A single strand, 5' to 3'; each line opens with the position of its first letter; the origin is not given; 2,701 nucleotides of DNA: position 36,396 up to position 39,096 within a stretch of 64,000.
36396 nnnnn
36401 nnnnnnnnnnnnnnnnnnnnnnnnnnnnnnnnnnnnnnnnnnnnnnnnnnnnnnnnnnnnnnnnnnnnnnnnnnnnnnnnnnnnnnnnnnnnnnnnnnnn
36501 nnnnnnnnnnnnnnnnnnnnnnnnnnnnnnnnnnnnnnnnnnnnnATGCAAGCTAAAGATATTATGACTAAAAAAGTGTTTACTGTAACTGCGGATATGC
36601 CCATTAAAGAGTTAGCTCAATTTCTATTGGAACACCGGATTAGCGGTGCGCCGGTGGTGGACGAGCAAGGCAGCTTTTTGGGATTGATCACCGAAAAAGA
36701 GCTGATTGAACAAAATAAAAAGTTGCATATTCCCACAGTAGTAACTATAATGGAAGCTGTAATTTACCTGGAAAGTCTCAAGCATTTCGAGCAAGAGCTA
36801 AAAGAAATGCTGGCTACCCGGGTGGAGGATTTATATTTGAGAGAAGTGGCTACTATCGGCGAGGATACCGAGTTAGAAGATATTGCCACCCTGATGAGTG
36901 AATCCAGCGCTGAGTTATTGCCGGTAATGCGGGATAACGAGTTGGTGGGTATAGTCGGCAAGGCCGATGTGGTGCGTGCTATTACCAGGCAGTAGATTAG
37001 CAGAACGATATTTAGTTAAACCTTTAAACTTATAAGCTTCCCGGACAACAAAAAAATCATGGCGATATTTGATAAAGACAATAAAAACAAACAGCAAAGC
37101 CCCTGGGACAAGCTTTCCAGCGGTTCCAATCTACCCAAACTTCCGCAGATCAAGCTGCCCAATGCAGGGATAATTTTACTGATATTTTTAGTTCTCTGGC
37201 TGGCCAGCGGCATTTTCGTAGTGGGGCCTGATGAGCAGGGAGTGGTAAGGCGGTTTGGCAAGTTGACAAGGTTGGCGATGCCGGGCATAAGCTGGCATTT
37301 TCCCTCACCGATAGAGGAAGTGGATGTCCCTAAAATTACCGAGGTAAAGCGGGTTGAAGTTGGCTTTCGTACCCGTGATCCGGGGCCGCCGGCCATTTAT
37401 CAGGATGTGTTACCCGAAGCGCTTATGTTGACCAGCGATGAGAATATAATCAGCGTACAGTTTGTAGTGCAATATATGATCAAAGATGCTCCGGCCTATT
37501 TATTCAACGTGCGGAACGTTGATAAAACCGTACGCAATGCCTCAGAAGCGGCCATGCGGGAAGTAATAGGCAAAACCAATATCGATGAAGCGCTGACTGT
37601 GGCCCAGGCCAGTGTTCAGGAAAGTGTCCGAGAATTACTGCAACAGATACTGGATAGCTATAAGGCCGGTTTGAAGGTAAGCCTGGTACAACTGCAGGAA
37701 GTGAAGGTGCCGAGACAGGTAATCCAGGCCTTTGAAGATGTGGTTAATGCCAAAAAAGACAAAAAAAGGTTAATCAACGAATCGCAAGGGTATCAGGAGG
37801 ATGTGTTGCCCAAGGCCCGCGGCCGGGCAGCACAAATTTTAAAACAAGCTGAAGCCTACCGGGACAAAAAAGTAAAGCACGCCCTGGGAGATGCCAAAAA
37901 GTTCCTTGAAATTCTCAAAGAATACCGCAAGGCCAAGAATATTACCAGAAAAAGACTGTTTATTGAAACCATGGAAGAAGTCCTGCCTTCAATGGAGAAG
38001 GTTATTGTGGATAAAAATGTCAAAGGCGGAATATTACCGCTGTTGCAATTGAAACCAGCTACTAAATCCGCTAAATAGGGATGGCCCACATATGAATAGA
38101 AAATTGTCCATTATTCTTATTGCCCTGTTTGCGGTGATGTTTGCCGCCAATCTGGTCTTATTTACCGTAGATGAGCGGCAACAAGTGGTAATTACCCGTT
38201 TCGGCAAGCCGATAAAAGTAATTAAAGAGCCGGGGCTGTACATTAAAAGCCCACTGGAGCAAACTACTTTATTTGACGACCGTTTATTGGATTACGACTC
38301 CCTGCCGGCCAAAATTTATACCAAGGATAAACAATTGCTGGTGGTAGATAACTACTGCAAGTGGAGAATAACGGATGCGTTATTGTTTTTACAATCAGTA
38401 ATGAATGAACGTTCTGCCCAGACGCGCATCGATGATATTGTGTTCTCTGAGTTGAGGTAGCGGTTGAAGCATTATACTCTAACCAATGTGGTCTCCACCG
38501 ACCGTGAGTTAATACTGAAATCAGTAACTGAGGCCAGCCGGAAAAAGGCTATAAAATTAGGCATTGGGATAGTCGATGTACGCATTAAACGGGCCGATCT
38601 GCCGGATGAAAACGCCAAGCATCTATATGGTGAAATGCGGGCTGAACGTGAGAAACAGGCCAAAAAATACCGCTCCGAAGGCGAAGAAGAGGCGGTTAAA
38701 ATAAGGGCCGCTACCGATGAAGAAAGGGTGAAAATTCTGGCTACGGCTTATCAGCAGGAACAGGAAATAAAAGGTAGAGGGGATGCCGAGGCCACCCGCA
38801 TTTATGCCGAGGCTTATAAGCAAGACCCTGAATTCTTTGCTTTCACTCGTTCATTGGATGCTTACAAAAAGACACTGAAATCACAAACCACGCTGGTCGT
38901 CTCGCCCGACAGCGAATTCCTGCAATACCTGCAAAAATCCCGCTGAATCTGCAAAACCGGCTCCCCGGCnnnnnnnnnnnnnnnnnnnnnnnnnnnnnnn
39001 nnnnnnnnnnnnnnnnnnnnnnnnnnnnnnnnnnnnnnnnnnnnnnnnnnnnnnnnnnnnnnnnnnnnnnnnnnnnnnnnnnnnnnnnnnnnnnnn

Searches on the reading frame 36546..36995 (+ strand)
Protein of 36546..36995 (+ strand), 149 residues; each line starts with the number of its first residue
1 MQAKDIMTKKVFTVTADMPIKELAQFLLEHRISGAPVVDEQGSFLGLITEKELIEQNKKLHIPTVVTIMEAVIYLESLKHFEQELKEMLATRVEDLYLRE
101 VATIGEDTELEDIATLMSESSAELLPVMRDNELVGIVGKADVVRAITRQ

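Call 23: search_protein_families(library=pfam, proteins=[window:36546-36995:+], max_evalue=0.0001)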
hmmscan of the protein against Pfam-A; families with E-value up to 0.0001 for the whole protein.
window:36546-36995:+ (149 aa): 1 family
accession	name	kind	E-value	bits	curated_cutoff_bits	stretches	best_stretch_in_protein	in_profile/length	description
PF00571.33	CBS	-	3e-27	95.1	24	2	3-55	1-53/57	CBS domain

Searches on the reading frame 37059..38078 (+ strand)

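Call 23: search_protein_families(library=pfam, proteins=[window:37059-38078:+], max_evalue=0.0001)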
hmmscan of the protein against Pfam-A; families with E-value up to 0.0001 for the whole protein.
window:37059-38078:+ (339 aa): 1 family
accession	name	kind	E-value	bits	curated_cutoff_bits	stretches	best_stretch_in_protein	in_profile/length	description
PF01145.31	Band_7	-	2e-24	87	23.6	1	54-244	2-174/176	SPFH domain / Band 7 family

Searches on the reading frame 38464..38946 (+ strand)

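Call 23: search_protein_families(library=pfam, proteins=[window:38464-38946:+], max_evalue=0.0001)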
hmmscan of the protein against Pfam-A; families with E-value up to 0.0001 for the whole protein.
window:38464-38946:+ (160 aa): 1 family
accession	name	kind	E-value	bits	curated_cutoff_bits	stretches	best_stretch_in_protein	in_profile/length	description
PF01145.31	Band_7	-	1.2e-08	35.6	23.6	1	3-74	105-175/176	SPFH domain / Band 7 family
